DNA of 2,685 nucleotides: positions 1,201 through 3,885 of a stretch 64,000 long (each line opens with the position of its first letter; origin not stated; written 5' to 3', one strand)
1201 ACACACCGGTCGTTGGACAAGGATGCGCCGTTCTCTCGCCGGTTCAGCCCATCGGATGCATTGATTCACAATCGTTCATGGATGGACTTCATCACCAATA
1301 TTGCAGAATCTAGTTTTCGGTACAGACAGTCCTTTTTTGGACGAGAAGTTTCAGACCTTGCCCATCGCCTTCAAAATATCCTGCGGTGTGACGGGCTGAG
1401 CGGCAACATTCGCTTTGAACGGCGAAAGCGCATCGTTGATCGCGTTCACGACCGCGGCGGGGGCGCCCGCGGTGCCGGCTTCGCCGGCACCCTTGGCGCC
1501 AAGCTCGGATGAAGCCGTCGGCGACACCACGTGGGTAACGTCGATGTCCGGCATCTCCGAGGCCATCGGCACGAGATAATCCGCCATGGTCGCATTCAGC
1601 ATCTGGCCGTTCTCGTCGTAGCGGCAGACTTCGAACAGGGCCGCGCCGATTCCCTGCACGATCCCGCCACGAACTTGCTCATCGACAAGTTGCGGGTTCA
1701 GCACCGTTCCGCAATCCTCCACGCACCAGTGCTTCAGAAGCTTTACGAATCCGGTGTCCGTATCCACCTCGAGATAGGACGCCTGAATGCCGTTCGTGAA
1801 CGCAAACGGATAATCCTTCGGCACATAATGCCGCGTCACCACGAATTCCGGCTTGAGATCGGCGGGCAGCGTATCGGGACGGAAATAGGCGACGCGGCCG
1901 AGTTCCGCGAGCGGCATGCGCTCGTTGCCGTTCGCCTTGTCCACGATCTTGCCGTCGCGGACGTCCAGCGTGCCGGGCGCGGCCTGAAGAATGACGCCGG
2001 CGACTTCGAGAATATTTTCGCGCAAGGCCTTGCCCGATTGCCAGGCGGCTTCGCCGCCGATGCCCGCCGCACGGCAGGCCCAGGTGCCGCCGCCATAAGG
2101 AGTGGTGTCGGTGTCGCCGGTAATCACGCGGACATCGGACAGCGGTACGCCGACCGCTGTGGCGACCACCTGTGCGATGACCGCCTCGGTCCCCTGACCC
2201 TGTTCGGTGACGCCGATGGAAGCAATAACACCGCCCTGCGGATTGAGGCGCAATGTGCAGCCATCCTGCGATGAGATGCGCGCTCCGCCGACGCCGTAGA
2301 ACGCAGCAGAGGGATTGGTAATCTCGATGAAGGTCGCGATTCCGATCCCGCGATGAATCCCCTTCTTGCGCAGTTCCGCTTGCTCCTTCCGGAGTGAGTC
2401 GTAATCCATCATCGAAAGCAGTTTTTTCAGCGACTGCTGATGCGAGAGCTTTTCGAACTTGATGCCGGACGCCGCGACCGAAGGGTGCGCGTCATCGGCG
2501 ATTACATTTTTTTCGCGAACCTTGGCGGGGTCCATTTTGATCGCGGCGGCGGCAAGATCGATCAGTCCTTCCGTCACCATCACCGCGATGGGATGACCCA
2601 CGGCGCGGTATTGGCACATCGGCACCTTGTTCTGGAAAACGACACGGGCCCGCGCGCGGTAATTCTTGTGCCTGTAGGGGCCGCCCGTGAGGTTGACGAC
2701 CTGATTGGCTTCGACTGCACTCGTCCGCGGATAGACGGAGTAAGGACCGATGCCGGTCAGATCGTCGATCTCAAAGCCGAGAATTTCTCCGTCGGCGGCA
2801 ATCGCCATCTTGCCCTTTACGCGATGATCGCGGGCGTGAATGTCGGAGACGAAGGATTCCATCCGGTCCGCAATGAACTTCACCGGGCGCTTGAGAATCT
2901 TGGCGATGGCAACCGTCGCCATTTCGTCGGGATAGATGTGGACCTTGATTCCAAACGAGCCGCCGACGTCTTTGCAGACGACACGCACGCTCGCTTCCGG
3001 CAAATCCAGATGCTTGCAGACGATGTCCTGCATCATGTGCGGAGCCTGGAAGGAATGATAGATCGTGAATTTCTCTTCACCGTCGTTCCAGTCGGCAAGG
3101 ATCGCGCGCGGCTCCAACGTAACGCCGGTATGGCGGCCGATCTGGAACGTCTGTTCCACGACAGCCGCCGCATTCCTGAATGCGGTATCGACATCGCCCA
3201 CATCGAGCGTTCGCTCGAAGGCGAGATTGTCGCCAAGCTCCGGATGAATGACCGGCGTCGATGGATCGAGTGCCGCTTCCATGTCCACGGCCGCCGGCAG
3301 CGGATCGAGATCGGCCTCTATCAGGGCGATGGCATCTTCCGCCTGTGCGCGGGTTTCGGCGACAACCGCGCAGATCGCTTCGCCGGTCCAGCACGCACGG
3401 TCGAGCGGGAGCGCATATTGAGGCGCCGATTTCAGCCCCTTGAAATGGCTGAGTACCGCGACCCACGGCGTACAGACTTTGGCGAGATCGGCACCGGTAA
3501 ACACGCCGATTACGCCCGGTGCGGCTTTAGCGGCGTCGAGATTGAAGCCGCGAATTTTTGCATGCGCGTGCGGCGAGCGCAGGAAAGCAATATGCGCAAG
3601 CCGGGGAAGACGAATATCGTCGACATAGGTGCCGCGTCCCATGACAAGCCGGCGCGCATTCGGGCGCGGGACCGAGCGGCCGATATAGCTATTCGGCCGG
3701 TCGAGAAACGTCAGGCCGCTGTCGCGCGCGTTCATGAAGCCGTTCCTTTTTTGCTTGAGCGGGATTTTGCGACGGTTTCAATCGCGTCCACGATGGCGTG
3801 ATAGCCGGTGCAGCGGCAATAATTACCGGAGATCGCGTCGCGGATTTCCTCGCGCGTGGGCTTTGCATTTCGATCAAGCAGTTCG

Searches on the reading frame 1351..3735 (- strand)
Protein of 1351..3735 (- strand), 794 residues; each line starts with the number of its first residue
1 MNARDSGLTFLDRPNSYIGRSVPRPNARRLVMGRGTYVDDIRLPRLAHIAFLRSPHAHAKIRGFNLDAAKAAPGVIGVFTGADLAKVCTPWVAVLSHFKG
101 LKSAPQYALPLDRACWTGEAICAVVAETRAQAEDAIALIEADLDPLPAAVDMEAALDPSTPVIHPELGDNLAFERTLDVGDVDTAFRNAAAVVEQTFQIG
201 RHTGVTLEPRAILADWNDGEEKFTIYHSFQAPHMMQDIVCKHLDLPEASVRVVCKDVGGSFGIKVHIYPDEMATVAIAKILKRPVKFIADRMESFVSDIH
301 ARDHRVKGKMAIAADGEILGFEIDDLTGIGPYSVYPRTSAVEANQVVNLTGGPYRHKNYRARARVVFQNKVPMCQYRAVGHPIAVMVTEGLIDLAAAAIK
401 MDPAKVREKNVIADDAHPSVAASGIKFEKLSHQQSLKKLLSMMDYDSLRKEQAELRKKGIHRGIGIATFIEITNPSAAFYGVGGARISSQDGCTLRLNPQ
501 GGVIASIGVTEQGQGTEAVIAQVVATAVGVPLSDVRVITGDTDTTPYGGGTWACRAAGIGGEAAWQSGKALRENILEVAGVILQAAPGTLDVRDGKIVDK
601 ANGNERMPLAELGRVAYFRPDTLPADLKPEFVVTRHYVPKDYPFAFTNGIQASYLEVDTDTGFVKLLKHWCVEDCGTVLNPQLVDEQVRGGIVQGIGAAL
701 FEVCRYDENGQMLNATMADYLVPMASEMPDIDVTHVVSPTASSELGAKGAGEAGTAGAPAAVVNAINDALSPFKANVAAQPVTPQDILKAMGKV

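Call 73: search_protein_families(library=pfam, proteins=[window:1351-3735:-], max_evalue=0.0001)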
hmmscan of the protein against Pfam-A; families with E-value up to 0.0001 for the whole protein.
window:1351-3735:- (794 aa): 3 families
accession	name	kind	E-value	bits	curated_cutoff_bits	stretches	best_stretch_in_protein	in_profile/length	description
PF20256.3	MoCoBD_2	-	4.4e-78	263.1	27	1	438-729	1-283/283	Molybdopterin cofactor-binding domain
PF02738.23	MoCoBD_1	-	5.4e-70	235.7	27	1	163-411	1-244/244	Molybdopterin cofactor-binding domain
PF01315.27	Ald_Xan_dh_C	-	5.1e-23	81.9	31.3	1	33-147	2-110/110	Aldehyde oxidase and xanthine dehydrogenase, a/b hammerhead domain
